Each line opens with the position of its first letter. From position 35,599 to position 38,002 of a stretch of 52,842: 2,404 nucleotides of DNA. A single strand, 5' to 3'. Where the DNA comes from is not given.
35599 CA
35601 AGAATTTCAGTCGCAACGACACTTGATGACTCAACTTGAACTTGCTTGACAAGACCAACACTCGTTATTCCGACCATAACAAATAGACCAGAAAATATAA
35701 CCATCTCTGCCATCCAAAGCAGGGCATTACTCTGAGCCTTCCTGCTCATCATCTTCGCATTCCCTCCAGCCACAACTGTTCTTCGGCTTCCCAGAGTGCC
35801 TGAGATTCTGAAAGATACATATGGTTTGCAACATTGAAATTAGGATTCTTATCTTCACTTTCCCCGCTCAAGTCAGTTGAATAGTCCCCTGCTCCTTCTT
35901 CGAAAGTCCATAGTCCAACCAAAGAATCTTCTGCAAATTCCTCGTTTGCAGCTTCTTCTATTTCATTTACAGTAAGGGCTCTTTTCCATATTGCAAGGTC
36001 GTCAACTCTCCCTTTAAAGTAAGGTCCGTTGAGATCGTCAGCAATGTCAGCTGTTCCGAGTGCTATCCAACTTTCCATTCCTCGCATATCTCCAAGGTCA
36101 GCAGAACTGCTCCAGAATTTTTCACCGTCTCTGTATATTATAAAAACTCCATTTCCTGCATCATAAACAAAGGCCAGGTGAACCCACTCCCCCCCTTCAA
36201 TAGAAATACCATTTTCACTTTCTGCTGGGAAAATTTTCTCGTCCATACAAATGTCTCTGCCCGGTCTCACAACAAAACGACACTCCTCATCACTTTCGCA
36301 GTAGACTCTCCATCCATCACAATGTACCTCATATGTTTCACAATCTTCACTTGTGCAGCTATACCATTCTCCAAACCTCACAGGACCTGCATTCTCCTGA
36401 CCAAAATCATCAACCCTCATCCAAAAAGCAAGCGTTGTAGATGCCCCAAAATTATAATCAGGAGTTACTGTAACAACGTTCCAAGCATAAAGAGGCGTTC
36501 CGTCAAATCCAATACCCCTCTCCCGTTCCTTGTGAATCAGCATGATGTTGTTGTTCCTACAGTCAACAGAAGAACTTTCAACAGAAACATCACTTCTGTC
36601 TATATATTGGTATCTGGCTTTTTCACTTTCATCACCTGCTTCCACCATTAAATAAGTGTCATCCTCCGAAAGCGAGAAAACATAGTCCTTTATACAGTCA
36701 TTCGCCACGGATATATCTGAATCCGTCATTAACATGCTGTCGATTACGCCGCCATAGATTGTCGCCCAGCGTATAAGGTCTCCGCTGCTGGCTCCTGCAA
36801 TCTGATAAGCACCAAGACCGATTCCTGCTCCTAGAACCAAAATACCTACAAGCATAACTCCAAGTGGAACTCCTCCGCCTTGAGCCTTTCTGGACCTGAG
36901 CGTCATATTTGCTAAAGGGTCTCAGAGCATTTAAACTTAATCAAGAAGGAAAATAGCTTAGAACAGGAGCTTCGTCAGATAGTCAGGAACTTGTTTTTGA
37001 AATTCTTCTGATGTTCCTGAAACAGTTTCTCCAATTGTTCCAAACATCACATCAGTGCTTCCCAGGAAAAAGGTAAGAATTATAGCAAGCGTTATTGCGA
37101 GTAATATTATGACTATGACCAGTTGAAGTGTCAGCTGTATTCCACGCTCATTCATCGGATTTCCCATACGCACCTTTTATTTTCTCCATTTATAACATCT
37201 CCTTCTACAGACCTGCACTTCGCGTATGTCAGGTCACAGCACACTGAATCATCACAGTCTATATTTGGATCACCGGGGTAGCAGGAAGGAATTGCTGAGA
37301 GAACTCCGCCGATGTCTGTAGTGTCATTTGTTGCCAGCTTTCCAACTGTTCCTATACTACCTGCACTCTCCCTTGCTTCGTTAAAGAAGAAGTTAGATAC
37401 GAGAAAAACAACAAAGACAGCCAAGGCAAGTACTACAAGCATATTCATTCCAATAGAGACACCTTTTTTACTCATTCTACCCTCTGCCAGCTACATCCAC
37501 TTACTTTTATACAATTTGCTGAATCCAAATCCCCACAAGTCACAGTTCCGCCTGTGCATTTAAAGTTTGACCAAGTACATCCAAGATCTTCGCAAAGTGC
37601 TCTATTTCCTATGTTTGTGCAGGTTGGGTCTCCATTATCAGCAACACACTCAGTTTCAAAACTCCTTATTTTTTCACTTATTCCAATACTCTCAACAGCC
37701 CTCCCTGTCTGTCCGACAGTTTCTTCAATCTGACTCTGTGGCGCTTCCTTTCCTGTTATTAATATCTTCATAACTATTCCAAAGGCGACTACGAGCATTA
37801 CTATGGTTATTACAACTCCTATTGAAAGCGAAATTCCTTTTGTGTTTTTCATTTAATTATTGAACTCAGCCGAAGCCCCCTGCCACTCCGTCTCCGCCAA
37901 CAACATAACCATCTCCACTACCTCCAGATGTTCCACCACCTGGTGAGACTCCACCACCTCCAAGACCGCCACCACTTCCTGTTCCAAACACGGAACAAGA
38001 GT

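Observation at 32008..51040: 19-kb type IV pilus locus with 15 class III signal-peptide genes: a modular adhesin pilus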

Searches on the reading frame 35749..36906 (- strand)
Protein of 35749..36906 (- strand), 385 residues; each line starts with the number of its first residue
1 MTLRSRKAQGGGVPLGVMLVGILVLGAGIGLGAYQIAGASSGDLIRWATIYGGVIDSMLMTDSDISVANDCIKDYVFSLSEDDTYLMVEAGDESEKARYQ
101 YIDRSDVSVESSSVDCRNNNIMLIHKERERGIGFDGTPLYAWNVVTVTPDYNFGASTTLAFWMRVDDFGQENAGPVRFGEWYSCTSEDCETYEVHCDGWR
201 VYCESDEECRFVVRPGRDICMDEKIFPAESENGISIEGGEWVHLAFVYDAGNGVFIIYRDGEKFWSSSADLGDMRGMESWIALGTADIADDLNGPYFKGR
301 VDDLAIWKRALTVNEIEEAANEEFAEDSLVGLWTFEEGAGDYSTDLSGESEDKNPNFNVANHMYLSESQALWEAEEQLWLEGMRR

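Call 4: search_protein_families(library=pfam, proteins=[window:35749-36906:-], max_evalue=0.01)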
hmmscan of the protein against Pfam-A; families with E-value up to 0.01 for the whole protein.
window:35749-36906:- (385 aa): 1 family
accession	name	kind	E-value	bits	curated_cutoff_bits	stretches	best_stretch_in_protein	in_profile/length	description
PF13385.13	Laminin_G_3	-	2.6e-17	63.8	27.6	1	149-316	10-150/151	Concanavalin A-like lectin/glucanases superfamily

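Call 13: search_protein_families(library=ncbifam, proteins=[window:35749-36906:-], max_evalue=0.01)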
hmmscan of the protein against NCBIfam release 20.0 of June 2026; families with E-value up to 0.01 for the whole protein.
window:35749-36906:- (385 aa): 1 family
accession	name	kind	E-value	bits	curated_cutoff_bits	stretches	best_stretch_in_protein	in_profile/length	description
NF052521.1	TafC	equivalog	0.00064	18.9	410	1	123-319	186-359/373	TafC family fimbrial protein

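Call 85: find_homologous_proteins(query=window:35749-36906:-, max_evalue=0.00001)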
Query window:35749-36906:- (385 aa): 1 proteins with E <= 0.00001 among 3658 candidates. Only proteins of 211 to 674 residues were searched: fused or split forms outside these lengths cannot appear, so this answer is no evidence that the protein stands alone or is whole; lengths 'longer' or 'shorter' looks for them.
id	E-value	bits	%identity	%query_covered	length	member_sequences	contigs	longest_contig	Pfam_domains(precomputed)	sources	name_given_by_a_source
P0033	4.1e-237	805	91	100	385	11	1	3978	PF13385.14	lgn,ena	-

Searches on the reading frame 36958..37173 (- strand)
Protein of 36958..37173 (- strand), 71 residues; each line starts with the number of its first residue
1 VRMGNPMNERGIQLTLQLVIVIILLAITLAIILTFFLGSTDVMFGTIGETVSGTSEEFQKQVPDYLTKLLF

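Call 5: search_protein_families(library=pfam, proteins=[window:36958-37173:-], max_evalue=0.1)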
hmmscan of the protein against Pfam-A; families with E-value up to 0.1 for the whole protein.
window:36958-37173:- (71 aa): 0 families

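Call 33: search_protein_families(library=ncbifam, proteins=[window:36958-37173:-], max_evalue=0.1)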
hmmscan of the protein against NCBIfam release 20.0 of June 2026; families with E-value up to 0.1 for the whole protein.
window:36958-37173:- (71 aa): 1 family
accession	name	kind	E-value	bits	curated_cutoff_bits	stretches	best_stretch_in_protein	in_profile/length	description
NF008336.0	PRK11122.1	equivalog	0.024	14.3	248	1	10-40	10-40/222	arginine ABC transporter permease ArtM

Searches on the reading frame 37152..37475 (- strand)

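Call 5: search_protein_families(library=pfam, proteins=[window:37152-37475:-], max_evalue=0.1)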
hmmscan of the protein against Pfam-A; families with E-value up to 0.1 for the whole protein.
window:37152-37475:- (107 aa): 1 family
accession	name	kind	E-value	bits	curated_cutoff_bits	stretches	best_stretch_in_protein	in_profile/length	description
PF14012.11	DUF4229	-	0.0096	16.4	27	1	8-38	27-57/68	Protein of unknown function (DUF4229)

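Call 33: search_protein_families(library=ncbifam, proteins=[window:37152-37475:-], max_evalue=0.1)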
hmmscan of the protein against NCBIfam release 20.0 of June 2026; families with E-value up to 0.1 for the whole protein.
window:37152-37475:- (107 aa): 0 families

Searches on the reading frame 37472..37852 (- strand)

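Call 5: search_protein_families(library=pfam, proteins=[window:37472-37852:-], max_evalue=0.1)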
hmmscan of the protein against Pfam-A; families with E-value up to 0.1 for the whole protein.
window:37472-37852:- (126 aa): 1 family
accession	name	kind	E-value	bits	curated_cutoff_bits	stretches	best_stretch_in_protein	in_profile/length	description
PF03201.21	HMD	-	0.089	13.5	23.1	0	15-72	14-74/97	H2-forming N5,N10-methylene-tetrahydromethanopterin dehydrogenase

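Call 33: search_protein_families(library=ncbifam, proteins=[window:37472-37852:-], max_evalue=0.1)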
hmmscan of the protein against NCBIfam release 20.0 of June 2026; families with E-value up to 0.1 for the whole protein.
window:37472-37852:- (126 aa): 0 families
